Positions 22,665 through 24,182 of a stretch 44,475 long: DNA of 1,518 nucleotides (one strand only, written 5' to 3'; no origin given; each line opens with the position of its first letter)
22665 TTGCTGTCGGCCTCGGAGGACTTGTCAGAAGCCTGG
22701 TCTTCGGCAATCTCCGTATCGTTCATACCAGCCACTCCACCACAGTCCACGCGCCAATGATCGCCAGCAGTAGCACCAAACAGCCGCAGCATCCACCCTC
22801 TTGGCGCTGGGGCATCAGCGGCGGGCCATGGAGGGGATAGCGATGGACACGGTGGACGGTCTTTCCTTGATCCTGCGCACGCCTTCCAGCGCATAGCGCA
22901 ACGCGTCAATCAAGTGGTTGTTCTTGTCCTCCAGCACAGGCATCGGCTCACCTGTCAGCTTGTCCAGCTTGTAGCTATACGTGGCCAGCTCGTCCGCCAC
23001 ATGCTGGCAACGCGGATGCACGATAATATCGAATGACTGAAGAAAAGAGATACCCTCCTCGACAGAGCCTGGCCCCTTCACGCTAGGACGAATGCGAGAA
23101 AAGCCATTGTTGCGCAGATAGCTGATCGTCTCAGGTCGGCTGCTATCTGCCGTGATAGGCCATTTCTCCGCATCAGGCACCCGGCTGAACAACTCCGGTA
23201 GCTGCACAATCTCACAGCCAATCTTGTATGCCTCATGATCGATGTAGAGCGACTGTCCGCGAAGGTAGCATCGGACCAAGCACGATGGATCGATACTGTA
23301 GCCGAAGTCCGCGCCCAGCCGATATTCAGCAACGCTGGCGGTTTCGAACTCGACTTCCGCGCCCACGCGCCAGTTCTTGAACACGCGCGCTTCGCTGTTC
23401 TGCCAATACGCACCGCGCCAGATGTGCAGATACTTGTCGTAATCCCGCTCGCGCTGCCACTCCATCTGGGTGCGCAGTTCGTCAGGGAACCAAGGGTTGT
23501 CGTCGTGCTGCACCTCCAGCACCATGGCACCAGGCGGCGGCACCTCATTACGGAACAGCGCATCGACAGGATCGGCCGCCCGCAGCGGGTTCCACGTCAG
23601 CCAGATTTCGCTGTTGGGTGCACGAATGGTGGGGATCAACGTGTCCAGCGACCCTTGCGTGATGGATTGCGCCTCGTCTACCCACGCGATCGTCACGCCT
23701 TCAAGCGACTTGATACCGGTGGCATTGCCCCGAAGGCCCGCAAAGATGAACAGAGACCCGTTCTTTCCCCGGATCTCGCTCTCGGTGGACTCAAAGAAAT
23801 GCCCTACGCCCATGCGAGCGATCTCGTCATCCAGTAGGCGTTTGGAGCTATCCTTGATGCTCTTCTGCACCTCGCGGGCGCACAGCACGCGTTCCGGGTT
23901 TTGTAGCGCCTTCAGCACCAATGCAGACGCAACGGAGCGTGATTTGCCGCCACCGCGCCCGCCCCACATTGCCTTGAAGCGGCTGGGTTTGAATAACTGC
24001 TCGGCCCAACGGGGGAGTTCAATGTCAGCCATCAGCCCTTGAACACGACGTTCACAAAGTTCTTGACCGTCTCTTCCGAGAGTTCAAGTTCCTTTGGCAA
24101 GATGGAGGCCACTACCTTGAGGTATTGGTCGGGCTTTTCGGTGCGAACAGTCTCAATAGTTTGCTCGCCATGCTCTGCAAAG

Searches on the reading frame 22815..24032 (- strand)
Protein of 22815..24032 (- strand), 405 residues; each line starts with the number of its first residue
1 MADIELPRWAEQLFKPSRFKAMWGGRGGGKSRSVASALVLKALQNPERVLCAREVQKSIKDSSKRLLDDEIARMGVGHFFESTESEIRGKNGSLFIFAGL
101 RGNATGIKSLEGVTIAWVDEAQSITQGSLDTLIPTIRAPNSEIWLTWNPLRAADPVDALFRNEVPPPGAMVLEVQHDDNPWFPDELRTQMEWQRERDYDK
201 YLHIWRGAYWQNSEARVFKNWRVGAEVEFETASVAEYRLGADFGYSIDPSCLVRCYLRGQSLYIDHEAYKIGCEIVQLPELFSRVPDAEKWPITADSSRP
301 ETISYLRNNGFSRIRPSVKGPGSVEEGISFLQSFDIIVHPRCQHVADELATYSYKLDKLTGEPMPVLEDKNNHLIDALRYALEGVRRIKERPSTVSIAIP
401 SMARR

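Call 10: search_protein_families(library=pfam, proteins=[window:22815-24032:-], max_evalue=0.01)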
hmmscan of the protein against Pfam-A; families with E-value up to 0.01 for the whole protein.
window:22815-24032:- (405 aa): 2 families
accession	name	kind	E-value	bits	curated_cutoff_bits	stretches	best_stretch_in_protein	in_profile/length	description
PF04466.19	Terminase_3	-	4.3e-34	118.3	23.2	1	19-207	4-200/201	Phage terminase large subunit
PF17288.8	Terminase_3C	-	7.5e-18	65.8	26.7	1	242-383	1-154/155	Terminase RNAseH like domain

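Call 11: search_protein_families(library=phrogs, proteins=[window:22815-24032:-], max_evalue=0.001)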
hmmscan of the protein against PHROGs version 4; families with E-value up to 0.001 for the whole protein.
window:22815-24032:- (405 aa): 8 families
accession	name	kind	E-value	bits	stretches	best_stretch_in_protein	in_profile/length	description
phrog_3717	-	head and packaging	5.5e-61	207.5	1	7-254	13-269/277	terminase large subunit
phrog_2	-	head and packaging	2e-49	170.1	1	10-396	270-603/807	terminase large subunit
phrog_6672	-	head and packaging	3.1e-39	134.8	1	261-386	6-130/145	terminase large subunit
phrog_5653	-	head and packaging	7.8e-35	121.4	1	210-391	3-186/199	terminase large subunit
phrog_18557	-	head and packaging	1.5e-09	38.8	1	317-393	4-81/88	terminase large subunit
phrog_8711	-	head and packaging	4.2e-07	31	1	10-80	18-89/89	terminase large subunit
phrog_10250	-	head and packaging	3e-06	28.1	1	274-390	95-220/228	terminase large subunit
phrog_979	-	head and packaging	5.6e-05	23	1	24-149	173-304/642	terminase large subunit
